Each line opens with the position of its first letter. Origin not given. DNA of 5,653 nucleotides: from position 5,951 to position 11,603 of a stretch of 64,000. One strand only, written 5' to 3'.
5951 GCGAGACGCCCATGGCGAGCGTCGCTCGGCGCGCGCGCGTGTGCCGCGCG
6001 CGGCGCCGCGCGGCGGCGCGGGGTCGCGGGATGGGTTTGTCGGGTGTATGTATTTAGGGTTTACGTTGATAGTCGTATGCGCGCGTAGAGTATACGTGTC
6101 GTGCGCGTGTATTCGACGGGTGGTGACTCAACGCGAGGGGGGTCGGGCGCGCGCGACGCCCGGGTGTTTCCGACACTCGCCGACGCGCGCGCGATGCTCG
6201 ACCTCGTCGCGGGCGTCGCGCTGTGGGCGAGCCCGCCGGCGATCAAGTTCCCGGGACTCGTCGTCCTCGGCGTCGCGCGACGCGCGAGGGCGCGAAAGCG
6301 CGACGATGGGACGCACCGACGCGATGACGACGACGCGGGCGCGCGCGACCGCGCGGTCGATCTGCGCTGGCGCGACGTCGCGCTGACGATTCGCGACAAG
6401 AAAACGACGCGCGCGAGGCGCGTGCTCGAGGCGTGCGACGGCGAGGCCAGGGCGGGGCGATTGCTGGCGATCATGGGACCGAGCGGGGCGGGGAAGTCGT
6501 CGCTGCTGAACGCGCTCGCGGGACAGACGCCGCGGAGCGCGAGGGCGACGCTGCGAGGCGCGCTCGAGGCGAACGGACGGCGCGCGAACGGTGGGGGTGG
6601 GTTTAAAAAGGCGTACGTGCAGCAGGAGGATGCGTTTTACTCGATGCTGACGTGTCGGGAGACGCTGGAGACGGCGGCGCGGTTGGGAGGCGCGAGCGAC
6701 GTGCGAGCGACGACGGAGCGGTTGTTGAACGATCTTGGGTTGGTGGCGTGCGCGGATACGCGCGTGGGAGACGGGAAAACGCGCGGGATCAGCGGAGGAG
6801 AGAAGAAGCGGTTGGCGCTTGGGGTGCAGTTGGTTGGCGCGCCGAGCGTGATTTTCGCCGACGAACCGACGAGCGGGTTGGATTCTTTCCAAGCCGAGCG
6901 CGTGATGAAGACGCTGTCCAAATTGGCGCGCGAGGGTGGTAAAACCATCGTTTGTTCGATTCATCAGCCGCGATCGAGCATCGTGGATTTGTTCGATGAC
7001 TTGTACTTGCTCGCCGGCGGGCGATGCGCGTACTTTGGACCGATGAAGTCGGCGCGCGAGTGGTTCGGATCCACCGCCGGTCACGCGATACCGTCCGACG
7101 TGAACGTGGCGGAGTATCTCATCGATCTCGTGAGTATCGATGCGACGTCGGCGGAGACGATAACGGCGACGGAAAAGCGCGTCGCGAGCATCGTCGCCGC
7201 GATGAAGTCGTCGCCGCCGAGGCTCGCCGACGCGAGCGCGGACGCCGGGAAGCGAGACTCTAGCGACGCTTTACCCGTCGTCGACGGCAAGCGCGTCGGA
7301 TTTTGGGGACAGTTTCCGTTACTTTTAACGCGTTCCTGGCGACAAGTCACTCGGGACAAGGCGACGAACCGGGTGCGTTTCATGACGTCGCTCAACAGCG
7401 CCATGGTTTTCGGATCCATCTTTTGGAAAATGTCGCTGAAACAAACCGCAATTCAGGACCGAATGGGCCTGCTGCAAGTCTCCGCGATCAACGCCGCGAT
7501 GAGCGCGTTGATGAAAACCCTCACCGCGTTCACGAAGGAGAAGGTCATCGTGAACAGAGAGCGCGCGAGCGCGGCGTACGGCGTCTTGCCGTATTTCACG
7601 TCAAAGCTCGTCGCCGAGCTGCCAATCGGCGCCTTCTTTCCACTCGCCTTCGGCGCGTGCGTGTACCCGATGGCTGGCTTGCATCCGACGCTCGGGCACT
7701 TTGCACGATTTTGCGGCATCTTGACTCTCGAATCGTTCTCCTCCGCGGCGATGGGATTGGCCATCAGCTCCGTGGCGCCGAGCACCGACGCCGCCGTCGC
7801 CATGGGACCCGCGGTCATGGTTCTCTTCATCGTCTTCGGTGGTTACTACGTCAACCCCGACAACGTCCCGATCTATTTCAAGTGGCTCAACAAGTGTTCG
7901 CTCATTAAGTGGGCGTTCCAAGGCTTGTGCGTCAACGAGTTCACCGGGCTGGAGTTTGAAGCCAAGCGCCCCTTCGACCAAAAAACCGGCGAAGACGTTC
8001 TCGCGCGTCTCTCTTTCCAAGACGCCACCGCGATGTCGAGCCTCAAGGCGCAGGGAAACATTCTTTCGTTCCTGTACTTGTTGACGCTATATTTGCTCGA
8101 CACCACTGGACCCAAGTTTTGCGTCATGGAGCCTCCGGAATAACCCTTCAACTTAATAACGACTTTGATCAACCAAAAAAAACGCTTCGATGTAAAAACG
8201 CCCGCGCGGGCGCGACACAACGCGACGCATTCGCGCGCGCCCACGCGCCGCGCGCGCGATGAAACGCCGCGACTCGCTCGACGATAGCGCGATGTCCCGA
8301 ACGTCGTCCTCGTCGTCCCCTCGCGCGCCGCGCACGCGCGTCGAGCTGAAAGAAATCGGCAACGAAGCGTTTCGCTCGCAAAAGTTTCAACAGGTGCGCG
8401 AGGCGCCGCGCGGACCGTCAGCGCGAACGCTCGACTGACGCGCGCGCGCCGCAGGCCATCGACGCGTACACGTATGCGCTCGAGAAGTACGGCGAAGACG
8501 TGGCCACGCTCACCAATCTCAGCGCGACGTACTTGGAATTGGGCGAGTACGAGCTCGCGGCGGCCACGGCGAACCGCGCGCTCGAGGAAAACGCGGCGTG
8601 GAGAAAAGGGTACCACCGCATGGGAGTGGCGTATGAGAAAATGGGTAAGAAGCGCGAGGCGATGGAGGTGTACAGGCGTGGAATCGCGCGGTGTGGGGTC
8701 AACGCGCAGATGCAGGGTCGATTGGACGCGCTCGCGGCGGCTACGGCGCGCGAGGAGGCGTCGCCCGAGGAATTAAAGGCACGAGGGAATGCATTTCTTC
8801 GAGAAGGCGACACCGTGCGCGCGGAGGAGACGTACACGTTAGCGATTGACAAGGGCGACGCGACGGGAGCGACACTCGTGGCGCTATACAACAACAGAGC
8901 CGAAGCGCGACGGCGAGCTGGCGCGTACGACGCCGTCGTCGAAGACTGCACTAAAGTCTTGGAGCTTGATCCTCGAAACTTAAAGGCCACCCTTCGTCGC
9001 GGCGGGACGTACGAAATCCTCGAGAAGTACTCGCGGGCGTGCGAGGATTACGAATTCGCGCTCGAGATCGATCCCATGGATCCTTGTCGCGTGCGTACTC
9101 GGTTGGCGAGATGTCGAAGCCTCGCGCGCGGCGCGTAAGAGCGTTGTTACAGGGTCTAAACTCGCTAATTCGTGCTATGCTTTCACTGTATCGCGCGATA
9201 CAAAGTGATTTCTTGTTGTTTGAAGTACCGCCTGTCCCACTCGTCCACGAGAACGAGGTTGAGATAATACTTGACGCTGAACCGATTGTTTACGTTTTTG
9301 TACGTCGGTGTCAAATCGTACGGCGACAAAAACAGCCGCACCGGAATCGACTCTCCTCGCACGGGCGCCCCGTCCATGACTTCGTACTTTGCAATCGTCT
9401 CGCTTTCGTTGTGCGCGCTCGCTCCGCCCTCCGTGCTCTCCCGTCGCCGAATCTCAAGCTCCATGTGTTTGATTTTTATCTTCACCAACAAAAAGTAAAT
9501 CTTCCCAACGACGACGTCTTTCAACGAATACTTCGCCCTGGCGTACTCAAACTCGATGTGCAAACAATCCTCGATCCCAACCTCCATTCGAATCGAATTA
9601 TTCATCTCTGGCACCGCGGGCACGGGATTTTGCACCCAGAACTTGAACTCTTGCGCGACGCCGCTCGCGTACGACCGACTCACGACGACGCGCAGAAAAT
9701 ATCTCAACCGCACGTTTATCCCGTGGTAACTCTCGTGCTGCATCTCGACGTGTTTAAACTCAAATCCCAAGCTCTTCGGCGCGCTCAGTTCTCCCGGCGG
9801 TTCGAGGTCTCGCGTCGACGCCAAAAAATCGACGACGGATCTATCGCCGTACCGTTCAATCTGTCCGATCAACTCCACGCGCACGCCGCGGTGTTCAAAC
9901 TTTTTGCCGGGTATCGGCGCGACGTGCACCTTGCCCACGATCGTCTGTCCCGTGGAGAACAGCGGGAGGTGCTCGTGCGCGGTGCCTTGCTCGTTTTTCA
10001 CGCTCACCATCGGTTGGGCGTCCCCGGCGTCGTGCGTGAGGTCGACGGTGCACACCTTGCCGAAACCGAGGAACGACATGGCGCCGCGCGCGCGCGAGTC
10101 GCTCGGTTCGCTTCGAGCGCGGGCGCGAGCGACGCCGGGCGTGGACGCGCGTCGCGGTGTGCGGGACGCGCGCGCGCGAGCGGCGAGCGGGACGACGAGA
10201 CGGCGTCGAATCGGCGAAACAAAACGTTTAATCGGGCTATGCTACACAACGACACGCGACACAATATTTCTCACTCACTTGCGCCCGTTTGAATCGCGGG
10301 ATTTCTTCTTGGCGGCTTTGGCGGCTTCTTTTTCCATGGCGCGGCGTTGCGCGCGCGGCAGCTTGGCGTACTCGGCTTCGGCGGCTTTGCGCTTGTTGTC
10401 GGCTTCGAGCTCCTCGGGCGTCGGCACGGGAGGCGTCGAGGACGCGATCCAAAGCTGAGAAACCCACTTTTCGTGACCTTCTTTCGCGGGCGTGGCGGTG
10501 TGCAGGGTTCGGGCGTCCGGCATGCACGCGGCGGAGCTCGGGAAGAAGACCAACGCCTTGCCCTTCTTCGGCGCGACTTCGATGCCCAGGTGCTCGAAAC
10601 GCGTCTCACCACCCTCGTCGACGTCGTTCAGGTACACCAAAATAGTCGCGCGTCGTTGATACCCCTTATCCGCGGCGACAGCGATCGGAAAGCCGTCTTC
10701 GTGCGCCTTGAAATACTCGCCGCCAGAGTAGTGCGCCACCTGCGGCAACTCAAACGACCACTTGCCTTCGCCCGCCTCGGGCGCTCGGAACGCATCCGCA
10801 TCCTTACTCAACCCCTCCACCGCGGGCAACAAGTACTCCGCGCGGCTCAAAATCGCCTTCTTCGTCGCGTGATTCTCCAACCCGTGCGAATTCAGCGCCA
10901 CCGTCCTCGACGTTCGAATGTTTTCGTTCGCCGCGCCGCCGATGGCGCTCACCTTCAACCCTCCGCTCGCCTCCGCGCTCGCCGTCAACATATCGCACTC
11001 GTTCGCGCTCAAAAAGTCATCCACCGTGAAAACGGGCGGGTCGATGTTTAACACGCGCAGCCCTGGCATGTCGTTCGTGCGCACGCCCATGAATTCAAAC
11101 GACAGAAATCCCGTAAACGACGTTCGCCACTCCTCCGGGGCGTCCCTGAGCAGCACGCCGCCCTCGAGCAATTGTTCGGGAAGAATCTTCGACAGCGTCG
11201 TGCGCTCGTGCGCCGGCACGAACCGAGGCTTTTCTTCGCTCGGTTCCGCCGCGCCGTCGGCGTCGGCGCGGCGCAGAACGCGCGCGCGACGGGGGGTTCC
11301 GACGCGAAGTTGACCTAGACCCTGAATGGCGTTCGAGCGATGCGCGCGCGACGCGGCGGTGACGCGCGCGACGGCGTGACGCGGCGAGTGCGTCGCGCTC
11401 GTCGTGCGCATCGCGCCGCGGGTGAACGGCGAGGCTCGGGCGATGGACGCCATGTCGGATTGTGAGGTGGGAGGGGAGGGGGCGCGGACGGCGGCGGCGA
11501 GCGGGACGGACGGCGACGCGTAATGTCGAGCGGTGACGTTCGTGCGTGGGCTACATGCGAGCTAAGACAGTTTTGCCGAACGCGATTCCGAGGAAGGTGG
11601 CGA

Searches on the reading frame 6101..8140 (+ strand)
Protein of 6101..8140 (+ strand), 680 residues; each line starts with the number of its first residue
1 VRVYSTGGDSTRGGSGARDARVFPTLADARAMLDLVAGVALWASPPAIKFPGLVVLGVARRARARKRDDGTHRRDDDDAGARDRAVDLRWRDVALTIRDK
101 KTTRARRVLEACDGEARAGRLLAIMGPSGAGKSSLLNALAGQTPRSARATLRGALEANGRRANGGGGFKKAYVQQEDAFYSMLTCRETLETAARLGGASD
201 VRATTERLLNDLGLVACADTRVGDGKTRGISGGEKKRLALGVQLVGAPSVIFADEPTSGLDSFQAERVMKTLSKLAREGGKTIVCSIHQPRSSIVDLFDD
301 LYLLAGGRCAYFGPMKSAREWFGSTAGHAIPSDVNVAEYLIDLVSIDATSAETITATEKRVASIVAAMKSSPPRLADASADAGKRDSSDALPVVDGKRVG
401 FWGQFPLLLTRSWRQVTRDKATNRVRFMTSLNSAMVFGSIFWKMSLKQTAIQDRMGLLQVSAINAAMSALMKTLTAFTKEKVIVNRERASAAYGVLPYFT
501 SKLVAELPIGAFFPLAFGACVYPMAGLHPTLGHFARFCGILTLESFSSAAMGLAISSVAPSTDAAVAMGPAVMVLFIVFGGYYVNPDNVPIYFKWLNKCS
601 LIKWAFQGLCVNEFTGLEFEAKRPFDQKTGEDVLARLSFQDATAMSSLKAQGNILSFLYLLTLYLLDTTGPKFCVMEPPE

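Call 46: search_protein_families(library=pfam, proteins=[window:6101-8140:+], max_evalue=0.00001)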
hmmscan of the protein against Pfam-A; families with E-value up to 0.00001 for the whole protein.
window:6101-8140:+ (680 aa): 3 families
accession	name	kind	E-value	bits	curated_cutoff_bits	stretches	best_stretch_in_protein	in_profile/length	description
PF01061.29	ABC2_membrane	-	4.7e-48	164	26.9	1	404-614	2-211/211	ABC-2 type transporter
PF00005.33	ABC_tran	-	1.2e-20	74.9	25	1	113-258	5-137/137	ABC transporter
PF19055.6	ABC2_membrane_7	-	1.5e-10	41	22.7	1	288-346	1-60/410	ABC-2 type transporter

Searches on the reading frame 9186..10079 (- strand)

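Call 64: search_protein_families(library=pfam, proteins=[window:9186-10079:-], max_evalue=0.00001)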
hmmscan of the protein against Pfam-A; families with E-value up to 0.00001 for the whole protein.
window:9186-10079:- (298 aa): 1 family
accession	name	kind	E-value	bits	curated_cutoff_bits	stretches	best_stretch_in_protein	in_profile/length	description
PF03643.20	Vps26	-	8.8e-109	363.2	27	1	6-281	1-274/275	Vacuolar protein sorting-associated protein 26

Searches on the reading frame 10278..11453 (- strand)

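Call 46: search_protein_families(library=pfam, proteins=[window:10278-11453:-], max_evalue=0.00001)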
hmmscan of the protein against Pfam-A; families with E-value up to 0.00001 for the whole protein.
window:10278-11453:- (392 aa): 1 family
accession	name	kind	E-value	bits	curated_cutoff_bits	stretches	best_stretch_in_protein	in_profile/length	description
PF13640.12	2OG-FeII_Oxy_3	-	3e-14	54.2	27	1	238-336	2-97/98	2OG-Fe(II) oxygenase superfamily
